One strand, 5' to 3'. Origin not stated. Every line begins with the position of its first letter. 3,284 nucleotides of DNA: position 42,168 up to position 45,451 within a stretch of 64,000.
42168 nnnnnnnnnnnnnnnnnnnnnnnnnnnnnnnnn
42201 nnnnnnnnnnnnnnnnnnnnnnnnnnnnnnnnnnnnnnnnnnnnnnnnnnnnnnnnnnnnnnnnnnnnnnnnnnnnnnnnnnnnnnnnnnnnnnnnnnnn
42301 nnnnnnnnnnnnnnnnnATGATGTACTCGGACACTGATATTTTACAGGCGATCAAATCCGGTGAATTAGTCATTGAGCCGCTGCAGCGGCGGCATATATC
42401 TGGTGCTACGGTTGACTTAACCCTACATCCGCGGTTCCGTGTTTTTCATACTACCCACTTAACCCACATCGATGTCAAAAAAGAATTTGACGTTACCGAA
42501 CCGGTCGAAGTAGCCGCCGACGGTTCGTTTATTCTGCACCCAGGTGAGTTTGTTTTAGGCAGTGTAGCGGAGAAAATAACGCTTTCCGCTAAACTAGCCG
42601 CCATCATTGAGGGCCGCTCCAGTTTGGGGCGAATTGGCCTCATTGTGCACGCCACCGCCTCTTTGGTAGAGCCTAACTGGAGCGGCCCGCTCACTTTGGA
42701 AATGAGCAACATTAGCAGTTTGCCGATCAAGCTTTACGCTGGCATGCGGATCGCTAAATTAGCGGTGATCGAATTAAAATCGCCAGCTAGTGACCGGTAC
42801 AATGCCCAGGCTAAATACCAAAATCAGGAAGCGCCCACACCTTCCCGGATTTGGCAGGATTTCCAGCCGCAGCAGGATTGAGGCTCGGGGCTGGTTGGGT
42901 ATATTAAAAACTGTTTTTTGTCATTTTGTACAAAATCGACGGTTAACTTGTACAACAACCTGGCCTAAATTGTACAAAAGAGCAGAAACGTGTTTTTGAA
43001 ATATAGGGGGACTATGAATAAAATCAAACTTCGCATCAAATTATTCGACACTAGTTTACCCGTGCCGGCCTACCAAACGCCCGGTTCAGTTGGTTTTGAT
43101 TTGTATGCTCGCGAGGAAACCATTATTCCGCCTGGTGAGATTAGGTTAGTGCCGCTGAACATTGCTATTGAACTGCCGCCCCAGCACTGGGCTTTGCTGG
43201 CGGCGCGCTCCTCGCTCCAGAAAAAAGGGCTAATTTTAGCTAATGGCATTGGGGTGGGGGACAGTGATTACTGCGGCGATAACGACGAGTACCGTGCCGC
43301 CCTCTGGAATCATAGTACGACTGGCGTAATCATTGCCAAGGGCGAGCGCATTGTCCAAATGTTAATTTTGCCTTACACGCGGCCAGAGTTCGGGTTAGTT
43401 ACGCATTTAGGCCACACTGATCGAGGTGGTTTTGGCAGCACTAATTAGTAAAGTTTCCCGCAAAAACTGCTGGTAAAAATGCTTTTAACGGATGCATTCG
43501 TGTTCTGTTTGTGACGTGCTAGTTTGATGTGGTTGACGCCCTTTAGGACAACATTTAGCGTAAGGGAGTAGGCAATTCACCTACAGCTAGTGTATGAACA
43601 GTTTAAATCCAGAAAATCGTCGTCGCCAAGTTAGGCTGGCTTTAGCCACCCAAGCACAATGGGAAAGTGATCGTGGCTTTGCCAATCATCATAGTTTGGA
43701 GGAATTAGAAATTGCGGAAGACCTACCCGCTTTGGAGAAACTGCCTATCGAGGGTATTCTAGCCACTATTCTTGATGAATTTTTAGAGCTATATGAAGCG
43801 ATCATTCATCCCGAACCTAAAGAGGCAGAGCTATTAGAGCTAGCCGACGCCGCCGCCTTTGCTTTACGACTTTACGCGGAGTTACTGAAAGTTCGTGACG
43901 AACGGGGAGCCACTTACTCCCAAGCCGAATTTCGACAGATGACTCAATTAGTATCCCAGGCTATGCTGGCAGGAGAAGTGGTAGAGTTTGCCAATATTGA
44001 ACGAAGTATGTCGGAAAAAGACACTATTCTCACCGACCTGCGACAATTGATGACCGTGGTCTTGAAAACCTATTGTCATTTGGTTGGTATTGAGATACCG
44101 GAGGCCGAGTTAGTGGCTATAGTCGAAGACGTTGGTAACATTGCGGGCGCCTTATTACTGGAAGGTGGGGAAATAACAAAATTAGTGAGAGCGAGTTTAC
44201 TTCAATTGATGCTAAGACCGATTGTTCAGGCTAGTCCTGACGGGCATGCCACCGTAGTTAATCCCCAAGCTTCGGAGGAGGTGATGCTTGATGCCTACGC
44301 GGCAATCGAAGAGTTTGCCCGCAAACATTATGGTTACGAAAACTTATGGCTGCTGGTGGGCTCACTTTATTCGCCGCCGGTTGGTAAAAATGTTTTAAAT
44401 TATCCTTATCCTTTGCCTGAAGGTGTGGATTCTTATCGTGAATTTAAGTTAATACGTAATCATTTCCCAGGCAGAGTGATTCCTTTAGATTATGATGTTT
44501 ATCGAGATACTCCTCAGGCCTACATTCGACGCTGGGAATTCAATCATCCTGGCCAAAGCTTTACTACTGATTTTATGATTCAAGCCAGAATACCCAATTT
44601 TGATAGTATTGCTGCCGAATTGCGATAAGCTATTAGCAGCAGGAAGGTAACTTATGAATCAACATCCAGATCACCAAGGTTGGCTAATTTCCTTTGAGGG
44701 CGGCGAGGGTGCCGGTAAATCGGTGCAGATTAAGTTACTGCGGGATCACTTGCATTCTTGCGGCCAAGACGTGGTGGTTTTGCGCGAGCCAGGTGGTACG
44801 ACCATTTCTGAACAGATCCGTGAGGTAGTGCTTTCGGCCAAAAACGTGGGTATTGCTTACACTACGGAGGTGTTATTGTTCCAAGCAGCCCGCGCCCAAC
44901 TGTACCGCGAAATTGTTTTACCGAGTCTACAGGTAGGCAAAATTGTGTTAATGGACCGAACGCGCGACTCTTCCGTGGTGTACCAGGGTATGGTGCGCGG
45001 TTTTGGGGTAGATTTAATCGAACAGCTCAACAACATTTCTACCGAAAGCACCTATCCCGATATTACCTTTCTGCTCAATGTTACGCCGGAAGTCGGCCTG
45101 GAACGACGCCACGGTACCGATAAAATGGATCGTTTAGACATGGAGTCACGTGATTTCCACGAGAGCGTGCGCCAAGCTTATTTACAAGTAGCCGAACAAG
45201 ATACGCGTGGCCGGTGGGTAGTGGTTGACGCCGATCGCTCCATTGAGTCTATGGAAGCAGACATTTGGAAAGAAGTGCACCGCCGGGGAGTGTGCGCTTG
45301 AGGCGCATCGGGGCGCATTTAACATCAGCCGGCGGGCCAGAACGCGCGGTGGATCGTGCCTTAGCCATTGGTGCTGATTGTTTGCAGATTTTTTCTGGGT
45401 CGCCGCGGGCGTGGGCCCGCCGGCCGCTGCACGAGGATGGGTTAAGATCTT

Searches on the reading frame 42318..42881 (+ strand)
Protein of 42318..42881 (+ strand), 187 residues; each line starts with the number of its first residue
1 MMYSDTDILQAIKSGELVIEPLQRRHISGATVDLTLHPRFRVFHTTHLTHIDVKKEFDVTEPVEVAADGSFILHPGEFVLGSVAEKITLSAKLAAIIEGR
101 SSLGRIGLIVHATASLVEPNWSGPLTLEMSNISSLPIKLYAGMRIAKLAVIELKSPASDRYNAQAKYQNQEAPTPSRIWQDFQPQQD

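Call 18: search_protein_families(library=pfam, proteins=[window:42318-42881:+], max_evalue=0.001)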
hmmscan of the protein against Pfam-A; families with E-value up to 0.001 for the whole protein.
window:42318-42881:+ (187 aa): 3 families
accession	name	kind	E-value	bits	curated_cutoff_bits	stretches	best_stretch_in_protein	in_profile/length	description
PF22769.1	DCD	-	5.5e-44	150.4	27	1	3-150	2-150/153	dCTP deaminase-like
PF00692.24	dUTPase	-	1.3e-08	35.1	22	1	70-170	23-121/129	dUTPase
PF06559.16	DCD_N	-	7e-07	29.7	21.4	1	4-148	6-158/164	2'-deoxycytidine 5'-triphosphate deaminase (DCD) N-terminal domain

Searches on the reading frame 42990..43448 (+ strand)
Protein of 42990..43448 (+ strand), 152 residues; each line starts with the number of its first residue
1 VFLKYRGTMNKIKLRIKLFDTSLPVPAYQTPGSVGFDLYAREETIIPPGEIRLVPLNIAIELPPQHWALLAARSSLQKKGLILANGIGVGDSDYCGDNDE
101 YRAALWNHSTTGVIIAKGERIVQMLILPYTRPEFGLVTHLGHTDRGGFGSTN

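Call 18: search_protein_families(library=pfam, proteins=[window:42990-43448:+], max_evalue=0.001)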
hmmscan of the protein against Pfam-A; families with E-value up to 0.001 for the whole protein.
window:42990-43448:+ (152 aa): 2 families
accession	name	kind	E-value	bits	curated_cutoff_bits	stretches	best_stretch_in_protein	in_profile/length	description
PF00692.24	dUTPase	-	1.3e-24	86.9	22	1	24-151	4-128/129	dUTPase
PF22769.1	DCD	-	6.1e-09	36.6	27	1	41-125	68-149/153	dCTP deaminase-like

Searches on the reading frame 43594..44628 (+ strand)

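Call 18: search_protein_families(library=pfam, proteins=[window:43594-44628:+], max_evalue=0.001)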
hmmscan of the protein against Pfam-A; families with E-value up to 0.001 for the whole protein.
window:43594-44628:+ (344 aa): 0 families

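Call 26: search_protein_families(library=phrogs, proteins=[window:43594-44628:+], max_evalue=1)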
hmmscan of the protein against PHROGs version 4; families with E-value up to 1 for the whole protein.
window:43594-44628:+ (344 aa): 1 family
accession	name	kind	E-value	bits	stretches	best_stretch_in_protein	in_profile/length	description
phrog_27725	-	unknown function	0.11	13.9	1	127-167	25-65/71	-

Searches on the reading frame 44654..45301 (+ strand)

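Call 18: search_protein_families(library=pfam, proteins=[window:44654-45301:+], max_evalue=0.001)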
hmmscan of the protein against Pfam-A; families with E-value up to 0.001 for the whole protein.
window:44654-45301:+ (215 aa): 2 families
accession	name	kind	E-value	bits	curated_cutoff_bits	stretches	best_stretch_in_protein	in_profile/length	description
PF02223.23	Thymidylate_kin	-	2e-44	151.9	27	1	14-204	1-185/185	Thymidylate kinase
PF13521.12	AAA_28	-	3.1e-07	31.2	27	1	12-177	2-154/164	AAA domain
